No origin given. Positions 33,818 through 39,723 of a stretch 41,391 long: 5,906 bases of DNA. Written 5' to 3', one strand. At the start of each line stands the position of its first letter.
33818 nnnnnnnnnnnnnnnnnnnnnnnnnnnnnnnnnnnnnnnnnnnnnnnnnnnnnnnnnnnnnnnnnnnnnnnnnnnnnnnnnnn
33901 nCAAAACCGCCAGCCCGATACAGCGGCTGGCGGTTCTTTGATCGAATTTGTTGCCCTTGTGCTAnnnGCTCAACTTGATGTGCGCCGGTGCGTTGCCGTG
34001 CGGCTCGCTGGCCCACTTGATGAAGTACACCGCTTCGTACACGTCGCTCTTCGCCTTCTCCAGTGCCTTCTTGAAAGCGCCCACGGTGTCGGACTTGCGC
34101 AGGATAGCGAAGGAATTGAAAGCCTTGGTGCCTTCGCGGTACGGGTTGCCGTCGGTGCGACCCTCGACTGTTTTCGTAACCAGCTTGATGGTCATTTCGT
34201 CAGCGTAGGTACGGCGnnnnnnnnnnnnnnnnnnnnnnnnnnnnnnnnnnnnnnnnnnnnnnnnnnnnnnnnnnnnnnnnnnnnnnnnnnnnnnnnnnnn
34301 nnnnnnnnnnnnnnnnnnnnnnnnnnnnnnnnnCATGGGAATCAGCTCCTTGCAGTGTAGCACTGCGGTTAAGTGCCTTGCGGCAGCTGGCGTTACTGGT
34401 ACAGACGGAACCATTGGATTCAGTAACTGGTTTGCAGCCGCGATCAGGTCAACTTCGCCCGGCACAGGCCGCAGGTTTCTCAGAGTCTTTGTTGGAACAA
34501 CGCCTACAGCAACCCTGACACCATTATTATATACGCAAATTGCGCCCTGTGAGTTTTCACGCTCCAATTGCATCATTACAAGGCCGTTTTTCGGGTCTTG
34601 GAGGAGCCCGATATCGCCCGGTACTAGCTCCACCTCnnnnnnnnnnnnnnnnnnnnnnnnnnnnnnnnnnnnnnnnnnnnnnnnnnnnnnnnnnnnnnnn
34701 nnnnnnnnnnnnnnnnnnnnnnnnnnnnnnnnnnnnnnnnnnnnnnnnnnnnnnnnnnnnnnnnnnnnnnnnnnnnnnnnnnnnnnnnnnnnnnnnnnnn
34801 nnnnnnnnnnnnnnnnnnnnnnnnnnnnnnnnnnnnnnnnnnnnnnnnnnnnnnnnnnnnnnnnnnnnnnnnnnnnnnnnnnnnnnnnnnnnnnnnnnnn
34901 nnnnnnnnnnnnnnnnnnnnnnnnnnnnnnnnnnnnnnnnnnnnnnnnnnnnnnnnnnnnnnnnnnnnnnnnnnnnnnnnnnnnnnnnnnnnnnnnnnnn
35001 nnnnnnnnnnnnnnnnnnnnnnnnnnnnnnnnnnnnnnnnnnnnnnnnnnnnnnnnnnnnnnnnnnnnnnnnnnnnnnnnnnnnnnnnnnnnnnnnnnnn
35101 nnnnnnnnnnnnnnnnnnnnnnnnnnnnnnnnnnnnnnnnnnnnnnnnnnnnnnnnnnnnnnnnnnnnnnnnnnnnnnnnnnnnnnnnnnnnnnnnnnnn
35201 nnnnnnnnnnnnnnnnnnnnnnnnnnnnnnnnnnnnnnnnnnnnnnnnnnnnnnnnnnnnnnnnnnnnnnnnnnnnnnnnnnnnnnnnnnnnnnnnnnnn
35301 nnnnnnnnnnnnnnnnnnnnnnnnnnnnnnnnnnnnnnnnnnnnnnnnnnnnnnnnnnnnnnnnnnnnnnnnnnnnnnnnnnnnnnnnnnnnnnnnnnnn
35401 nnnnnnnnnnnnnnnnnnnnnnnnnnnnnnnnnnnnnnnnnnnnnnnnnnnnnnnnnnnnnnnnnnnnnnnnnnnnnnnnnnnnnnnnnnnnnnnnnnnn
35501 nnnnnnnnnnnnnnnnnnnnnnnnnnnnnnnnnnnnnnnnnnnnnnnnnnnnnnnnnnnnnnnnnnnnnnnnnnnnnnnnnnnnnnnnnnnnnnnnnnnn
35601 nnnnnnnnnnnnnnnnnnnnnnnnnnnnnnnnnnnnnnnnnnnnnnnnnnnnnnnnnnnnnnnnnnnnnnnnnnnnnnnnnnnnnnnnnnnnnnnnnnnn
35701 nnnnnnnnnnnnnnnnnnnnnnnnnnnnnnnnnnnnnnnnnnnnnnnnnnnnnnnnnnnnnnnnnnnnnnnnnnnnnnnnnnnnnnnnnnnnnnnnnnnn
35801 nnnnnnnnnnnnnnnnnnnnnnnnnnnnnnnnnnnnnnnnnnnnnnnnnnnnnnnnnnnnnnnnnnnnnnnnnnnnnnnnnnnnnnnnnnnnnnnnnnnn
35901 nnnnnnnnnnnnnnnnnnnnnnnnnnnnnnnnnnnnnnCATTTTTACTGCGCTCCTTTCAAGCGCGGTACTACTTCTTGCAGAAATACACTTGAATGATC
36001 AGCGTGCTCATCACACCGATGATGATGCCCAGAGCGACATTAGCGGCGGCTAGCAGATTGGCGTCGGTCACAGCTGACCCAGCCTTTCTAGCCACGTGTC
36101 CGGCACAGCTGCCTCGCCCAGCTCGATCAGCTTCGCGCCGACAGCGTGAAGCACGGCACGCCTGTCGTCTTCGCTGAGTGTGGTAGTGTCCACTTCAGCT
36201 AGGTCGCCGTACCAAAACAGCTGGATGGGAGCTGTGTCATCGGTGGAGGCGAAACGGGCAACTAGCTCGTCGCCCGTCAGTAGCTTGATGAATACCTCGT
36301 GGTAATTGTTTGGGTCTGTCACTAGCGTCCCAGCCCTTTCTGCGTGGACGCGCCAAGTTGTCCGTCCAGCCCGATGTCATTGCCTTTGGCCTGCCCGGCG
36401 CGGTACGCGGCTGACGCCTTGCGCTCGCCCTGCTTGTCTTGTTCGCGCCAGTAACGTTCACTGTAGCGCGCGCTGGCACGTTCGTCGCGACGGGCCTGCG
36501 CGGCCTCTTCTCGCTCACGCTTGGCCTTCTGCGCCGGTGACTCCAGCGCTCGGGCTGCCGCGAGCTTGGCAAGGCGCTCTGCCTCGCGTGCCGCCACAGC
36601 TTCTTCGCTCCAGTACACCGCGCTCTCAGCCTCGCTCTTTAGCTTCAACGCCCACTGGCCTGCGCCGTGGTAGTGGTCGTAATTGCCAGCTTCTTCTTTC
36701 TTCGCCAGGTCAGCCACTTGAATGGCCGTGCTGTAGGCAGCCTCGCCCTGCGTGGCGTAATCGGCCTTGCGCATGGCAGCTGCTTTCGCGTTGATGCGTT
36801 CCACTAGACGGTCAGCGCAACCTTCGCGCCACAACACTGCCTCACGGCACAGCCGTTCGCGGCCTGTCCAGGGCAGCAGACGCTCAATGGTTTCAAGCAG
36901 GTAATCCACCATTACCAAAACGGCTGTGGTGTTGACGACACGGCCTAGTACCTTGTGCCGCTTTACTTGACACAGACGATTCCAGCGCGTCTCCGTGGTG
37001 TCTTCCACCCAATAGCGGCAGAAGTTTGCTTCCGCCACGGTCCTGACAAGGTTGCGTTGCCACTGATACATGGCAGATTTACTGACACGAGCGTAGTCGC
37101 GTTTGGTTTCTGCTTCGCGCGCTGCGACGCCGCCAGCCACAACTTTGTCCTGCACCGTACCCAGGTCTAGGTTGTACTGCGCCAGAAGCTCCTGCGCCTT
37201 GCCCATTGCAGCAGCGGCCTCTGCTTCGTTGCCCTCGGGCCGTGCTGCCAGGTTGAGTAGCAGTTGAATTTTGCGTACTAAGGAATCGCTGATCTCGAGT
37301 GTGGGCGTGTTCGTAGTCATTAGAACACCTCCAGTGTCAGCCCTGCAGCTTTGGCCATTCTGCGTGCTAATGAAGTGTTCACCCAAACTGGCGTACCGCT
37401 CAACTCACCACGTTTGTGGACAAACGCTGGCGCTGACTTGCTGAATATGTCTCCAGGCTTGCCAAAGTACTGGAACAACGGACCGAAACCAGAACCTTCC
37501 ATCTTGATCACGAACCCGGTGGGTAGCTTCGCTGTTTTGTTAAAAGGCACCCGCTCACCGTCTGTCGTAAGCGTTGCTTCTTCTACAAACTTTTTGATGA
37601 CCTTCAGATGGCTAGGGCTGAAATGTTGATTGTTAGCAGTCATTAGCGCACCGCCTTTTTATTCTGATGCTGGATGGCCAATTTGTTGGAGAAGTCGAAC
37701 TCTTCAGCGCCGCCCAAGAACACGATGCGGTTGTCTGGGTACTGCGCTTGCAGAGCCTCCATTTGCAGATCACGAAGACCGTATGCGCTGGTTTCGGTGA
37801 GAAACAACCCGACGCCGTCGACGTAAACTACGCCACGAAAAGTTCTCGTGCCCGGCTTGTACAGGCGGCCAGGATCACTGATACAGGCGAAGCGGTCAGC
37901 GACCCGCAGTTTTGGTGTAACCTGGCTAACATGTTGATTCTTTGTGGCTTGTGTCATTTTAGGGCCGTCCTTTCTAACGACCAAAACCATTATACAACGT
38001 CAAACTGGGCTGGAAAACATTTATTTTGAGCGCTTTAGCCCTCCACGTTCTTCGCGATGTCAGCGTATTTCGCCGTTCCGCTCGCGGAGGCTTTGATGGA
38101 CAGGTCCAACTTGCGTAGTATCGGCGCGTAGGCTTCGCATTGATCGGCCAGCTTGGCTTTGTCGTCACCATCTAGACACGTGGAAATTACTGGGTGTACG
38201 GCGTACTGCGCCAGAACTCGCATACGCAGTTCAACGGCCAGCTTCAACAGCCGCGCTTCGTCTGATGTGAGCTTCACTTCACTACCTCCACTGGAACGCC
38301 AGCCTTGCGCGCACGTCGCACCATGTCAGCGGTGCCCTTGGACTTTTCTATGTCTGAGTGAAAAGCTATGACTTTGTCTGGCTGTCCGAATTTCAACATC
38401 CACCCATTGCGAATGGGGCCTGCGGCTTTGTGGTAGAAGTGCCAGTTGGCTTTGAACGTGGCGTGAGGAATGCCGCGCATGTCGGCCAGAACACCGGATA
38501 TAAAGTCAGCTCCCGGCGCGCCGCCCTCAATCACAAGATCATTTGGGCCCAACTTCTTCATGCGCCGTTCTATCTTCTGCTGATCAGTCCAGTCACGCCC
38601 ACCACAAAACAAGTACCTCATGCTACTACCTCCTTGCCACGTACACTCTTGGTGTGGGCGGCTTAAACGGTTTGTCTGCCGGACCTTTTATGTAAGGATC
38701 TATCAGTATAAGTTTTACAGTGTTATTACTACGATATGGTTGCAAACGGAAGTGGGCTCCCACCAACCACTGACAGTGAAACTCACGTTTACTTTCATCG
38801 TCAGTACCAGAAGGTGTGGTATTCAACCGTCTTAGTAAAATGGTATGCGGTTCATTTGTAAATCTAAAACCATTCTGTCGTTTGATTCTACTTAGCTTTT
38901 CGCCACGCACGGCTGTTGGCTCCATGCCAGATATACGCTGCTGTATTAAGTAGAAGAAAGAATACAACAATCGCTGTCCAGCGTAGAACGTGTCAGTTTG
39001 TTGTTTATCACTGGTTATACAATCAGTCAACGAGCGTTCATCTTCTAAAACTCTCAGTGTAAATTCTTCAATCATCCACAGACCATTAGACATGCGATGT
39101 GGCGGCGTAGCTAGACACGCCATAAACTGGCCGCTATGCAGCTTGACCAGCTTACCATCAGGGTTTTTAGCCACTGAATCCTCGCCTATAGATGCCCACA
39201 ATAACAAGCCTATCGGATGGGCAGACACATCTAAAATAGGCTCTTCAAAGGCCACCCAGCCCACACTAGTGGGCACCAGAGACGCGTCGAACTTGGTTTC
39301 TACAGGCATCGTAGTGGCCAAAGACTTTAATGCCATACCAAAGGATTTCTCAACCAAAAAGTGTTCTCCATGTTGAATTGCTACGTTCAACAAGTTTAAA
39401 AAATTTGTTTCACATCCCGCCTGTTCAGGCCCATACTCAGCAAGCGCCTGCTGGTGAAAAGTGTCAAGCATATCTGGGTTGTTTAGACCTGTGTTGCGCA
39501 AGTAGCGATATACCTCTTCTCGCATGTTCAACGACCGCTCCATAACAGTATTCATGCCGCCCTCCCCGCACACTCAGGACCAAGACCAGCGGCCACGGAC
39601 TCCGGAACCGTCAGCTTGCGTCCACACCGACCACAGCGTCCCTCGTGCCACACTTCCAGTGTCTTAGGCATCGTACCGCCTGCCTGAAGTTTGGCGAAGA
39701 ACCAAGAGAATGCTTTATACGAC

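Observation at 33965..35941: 658-aa protein with histone-H1-like Lys/Ala tails at both ends, just upstream of the DNA-modification operon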

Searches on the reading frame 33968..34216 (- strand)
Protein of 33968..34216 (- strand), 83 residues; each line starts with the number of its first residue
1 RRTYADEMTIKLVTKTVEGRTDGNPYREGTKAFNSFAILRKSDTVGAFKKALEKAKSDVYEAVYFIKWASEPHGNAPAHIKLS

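Call 64: search_solved_structures(query=A4, max_evalue=10, show_alignments=3)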
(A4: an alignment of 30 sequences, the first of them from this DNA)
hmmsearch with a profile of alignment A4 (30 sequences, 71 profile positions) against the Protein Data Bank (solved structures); distinct sequences matched with E-value up to 10: 5.
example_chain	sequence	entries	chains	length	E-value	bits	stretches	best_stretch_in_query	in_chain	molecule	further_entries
6g43_A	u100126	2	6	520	0.17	15.1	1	6-27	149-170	Putative major capsid protein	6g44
6g45_A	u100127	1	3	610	0.2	14.9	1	6-27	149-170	Putative major capsid protein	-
9hyu_u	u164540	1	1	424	0.72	13.1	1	19-46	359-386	Photosystem I protein (PsaV)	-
1dqr_A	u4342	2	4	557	4.8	10.5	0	28-54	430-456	PHOSPHOGLUCOSE ISOMERASE | Glucose-6-phosphate isomerase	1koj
1g98_A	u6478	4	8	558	4.8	10.5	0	28-54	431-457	PHOSPHOGLUCOSE ISOMERASE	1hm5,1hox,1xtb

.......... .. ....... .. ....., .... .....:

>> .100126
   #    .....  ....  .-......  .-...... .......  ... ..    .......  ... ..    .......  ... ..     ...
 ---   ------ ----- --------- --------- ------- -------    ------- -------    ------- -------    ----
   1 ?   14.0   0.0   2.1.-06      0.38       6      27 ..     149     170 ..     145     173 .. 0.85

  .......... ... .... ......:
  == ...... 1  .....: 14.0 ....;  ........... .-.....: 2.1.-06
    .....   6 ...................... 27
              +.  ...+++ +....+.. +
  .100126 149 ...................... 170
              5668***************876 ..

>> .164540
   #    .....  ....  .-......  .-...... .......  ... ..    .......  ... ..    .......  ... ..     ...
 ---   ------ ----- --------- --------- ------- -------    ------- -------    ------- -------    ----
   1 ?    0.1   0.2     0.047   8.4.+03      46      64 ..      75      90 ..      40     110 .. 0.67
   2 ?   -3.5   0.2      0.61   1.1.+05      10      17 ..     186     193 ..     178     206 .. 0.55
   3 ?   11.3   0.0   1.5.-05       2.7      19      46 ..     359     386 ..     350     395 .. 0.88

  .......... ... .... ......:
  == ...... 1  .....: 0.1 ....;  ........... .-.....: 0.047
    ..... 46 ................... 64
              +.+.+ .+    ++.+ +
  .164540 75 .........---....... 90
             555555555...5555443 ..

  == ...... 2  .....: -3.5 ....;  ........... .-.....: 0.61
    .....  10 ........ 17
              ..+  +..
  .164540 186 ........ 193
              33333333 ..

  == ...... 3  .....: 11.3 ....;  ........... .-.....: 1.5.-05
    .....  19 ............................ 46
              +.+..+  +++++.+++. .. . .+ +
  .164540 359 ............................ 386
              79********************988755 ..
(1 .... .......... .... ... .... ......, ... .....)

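Call 73: predict_structure(alignment_id=A4)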
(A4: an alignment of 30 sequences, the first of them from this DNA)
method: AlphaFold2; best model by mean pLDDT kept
length: 83 residues; sequences in the alignment: 30
mean_pLDDT: 87.2   pTM: 0.76
mean pLDDT of the five models: 87.2, 87.2, 87.2, 86.3, 86.3
residues with pLDDT >= 90: 51; 70-90: 23; 50-70: 9; < 50: 0
segments of 3 or more residues with pLDDT < 50: none
pLDDT, mean of each block of 10 residues (from residue 1): 86 72 83 93 95 90 92 87 91
secondary structure, 60 per line:
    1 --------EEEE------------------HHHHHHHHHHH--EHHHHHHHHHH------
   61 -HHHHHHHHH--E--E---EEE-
elements in order: E9-12 H31-41 H45-54 H62-70 E80-82

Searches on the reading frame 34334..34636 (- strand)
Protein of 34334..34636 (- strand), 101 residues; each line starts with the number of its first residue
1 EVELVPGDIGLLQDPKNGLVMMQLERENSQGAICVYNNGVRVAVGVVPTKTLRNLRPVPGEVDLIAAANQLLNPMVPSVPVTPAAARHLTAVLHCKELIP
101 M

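Call 59: search_solved_structures(query=A3, max_evalue=10, show_alignments=2)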
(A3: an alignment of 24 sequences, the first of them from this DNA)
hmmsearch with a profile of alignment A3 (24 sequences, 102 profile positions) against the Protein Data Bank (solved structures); distinct sequences matched with E-value up to 10: 0.

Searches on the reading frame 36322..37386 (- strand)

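Call 9: search_protein_families(library=pfam, proteins=[window:36322-37386:-], max_evalue=0.01)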
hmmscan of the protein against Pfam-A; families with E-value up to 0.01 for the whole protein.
window:36322-37386:- (354 aa): 2 families
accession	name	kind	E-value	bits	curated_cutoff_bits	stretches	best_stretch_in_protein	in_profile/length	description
PF10979.13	DUF2786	-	2.6e-12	46.9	23.9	1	36-74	2-39/40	Protein of unknown function (DUF2786)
PF23771.1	DUF7168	-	1.5e-05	25.1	25.5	1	99-218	13-128/140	Domain of unknown function (DUF7168)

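Call 20: search_protein_families(library=phrogs, proteins=[window:36322-37386:-], max_evalue=0.001)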
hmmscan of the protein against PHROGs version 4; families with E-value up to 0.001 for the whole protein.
window:36322-37386:- (354 aa): 1 family
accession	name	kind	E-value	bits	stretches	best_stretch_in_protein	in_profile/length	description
phrog_421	-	unknown function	3.1e-17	63.9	1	34-350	7-236/241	unknown function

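Call 21: search_protein_families(library=ncbifam, proteins=[window:36322-37386:-], max_evalue=0.1)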
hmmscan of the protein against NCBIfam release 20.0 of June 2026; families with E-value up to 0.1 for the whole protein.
window:36322-37386:- (354 aa): 0 families

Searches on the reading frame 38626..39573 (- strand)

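Call 20: search_protein_families(library=phrogs, proteins=[window:38626-39573:-], max_evalue=0.001)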
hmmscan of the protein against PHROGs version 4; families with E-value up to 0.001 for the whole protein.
window:38626-39573:- (315 aa): 1 family
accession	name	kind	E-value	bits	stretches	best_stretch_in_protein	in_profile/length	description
phrog_15934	-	unknown function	2.2e-11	44.8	1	237-315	227-305/305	-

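Call 21: search_protein_families(library=ncbifam, proteins=[window:38626-39573:-], max_evalue=0.1)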
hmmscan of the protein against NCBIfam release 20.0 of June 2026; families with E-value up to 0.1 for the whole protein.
window:38626-39573:- (315 aa): 0 families
